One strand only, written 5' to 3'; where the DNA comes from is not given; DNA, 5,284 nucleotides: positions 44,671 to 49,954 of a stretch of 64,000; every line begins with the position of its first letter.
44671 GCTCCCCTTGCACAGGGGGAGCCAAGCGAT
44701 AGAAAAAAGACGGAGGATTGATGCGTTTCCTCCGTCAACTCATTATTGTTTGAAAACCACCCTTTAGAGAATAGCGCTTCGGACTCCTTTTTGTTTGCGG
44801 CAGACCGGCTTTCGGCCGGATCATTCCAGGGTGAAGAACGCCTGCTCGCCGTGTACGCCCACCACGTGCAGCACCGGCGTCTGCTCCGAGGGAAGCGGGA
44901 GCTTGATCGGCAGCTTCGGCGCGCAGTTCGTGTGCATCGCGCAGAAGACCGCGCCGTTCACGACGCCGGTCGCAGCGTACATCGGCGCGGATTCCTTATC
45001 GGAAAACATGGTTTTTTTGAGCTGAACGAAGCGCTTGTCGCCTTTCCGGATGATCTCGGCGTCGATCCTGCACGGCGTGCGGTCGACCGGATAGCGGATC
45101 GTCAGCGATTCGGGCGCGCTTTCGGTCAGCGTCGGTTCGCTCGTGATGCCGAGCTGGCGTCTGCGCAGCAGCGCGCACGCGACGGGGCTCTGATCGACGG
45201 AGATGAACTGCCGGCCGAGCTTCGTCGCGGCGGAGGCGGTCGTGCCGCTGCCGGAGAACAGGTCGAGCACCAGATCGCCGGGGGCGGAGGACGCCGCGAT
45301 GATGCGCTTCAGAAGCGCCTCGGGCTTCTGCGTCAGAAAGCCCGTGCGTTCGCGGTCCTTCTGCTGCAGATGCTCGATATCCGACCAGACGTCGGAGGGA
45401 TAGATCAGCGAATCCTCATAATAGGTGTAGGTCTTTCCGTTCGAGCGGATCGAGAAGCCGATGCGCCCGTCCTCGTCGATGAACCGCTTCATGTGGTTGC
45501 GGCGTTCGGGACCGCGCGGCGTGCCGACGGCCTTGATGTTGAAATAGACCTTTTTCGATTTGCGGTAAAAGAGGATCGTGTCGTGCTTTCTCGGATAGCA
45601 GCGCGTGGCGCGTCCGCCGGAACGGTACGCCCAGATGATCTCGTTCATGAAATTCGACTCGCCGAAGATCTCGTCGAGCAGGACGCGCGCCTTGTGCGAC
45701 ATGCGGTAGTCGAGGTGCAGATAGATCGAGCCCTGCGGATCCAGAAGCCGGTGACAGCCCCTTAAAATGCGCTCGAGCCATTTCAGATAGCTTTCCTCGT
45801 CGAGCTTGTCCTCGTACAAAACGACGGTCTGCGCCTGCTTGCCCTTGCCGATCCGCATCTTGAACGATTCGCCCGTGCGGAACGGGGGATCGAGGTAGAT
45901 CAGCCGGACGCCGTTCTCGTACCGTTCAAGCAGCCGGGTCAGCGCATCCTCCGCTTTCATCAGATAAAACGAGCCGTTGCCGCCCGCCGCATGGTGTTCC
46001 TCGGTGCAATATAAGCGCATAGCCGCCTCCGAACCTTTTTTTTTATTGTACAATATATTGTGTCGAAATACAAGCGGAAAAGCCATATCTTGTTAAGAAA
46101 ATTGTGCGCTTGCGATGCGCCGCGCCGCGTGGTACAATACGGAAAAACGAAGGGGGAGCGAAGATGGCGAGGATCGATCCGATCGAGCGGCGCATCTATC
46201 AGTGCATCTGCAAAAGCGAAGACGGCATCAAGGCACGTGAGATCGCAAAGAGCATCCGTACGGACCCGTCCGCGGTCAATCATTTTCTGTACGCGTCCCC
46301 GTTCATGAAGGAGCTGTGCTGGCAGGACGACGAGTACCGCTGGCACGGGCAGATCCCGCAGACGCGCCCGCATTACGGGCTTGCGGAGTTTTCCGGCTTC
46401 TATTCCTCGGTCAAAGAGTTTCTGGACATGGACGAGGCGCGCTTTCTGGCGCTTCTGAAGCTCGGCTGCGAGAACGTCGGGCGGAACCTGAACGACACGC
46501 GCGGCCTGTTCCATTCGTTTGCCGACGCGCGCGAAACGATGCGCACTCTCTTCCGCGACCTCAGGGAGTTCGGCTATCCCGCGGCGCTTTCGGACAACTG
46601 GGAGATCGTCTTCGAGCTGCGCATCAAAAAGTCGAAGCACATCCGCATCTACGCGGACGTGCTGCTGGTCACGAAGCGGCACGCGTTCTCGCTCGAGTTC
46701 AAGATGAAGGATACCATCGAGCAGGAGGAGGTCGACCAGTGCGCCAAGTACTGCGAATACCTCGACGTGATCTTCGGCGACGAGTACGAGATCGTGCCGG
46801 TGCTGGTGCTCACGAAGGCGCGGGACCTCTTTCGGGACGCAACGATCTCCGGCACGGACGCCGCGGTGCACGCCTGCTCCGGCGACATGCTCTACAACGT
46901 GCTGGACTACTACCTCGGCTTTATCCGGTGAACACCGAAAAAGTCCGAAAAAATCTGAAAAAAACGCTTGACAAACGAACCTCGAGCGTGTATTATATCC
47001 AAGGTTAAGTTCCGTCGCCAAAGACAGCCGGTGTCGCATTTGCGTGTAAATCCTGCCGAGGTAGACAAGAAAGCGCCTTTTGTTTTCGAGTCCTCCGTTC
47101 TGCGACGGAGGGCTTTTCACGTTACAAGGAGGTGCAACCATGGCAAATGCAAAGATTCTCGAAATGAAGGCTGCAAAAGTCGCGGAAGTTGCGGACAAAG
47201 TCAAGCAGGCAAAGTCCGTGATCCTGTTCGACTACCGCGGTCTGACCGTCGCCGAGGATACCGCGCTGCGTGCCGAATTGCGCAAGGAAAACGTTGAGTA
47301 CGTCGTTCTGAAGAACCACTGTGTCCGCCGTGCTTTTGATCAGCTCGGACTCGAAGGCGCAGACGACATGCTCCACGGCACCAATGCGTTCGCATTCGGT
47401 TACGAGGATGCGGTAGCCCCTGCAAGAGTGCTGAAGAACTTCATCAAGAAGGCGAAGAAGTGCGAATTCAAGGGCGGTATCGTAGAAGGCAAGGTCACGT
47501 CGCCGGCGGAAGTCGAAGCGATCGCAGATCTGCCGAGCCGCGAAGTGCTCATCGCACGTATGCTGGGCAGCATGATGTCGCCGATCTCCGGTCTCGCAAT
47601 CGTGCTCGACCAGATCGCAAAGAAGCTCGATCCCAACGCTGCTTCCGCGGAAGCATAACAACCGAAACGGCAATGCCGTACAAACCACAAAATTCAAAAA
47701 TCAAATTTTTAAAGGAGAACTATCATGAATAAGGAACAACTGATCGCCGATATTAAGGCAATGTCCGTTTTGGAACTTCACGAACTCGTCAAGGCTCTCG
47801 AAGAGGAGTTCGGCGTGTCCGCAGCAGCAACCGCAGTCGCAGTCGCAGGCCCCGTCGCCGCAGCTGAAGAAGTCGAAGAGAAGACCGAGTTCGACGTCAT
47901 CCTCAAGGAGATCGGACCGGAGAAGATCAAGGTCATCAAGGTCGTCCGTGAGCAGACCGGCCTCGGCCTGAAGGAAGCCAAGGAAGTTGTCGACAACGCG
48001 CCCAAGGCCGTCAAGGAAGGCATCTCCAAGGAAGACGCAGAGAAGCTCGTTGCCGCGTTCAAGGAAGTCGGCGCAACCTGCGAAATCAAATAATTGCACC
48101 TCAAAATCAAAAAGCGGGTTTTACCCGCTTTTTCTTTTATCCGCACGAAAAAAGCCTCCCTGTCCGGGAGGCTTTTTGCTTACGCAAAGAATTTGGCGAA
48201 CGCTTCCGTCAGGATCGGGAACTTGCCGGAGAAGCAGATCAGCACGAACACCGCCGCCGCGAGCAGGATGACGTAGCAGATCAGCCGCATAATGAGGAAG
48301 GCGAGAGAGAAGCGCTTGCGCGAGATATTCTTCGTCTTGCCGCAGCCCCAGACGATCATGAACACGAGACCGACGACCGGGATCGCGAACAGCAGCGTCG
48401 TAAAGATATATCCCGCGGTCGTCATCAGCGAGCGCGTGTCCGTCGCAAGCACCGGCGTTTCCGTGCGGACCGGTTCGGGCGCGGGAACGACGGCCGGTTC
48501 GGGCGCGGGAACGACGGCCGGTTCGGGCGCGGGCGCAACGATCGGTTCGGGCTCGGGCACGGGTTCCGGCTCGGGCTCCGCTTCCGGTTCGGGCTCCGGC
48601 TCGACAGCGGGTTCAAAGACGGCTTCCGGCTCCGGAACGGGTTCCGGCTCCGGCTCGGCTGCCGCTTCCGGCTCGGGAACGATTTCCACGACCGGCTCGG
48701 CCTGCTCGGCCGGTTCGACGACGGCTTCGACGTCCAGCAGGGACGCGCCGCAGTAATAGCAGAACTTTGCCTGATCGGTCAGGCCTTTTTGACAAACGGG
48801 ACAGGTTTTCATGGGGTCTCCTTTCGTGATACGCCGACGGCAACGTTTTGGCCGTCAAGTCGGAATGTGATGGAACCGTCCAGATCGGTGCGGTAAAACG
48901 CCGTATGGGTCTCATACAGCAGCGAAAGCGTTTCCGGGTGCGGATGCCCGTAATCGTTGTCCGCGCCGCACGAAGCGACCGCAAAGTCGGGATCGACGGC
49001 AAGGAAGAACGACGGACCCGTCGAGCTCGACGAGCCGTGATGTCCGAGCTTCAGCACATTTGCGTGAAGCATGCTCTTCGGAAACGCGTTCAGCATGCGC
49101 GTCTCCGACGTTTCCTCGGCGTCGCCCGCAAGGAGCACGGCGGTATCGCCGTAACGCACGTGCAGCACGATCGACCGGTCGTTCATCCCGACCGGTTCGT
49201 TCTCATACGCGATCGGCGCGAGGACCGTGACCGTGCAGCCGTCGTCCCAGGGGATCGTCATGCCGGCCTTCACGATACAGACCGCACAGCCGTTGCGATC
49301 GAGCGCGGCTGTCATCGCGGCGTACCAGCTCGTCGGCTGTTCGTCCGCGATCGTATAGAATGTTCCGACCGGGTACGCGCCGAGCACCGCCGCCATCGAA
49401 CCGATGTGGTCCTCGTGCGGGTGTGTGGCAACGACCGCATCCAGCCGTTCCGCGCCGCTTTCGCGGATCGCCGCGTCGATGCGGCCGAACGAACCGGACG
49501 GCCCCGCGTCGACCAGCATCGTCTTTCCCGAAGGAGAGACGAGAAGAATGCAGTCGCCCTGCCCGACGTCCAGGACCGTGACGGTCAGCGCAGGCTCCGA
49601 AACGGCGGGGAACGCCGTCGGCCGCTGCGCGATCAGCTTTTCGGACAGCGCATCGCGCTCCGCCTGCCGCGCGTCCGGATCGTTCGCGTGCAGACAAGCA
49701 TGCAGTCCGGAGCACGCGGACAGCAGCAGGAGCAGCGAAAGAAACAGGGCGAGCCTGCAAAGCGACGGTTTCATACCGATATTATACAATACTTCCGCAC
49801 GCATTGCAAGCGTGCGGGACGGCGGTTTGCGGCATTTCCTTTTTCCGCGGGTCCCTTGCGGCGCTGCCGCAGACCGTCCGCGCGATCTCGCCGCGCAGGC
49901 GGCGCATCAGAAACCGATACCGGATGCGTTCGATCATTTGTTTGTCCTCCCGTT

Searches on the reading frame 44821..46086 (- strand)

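Call 77: search_protein_families(library=pfam, proteins=[window:44821-46086:-], max_evalue=0.001)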
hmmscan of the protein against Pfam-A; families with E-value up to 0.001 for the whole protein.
window:44821-46086:- (421 aa): 2 families
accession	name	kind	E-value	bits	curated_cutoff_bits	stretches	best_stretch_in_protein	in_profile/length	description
PF01555.25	N6_N4_Mtase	-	8.5e-49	166.9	26.7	1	60-306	1-218/221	DNA methylase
PF03602.21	Cons_hypoth95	-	0.00018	21.7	24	0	268-309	40-82/182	Conserved hypothetical protein 95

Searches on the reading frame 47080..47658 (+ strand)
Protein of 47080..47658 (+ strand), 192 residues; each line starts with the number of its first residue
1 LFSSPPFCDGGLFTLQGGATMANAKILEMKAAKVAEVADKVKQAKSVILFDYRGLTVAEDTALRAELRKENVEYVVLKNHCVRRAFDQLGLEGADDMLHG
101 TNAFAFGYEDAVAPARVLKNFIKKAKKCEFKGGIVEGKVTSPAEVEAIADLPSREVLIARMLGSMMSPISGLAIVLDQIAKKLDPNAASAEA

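Call 77: search_protein_families(library=pfam, proteins=[window:47080-47658:+], max_evalue=0.001)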
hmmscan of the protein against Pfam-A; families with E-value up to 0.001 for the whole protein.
window:47080-47658:+ (192 aa): 1 family
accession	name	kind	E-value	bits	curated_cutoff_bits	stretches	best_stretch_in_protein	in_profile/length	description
PF00466.25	Ribosomal_L10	-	4.8e-26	91.2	22.8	1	27-122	3-99/100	Ribosomal protein L10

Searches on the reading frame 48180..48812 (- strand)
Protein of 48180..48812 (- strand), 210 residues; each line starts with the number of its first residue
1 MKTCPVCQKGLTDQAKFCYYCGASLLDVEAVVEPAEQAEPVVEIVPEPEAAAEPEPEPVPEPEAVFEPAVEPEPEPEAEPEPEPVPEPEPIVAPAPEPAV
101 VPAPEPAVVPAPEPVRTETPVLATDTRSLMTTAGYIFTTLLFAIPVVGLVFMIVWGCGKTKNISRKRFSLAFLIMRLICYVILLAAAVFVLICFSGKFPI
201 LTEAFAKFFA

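Call 77: search_protein_families(library=pfam, proteins=[window:48180-48812:-], max_evalue=0.001)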
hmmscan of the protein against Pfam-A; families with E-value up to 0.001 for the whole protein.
window:48180-48812:- (210 aa): 3 families
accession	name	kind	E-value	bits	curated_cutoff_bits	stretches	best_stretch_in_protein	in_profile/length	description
PF13248.11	Zn_ribbon_3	-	2.8e-05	23.9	27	1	1-23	2-24/26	zinc-ribbon domain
PF13240.11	Zn_Ribbon_1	-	3.2e-05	24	25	1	4-25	2-23/23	zinc-ribbon domain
PF12773.13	DZR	-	0.00023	21.7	27.3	1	3-22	26-45/45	Double zinc ribbon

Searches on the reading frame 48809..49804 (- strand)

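Call 77: search_protein_families(library=pfam, proteins=[window:48809-49804:-], max_evalue=0.001)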
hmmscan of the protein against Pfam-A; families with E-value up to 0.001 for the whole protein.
window:48809-49804:- (331 aa): 2 families
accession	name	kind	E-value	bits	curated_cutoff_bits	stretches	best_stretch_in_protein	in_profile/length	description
PF00753.33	Lactamase_B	-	4.2e-19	69.7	22.7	1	79-156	2-79/196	Metallo-beta-lactamase superfamily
PF12706.13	Lactamase_B_2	-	1.5e-05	25.1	27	1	96-233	3-147/200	Beta-lactamase superfamily domain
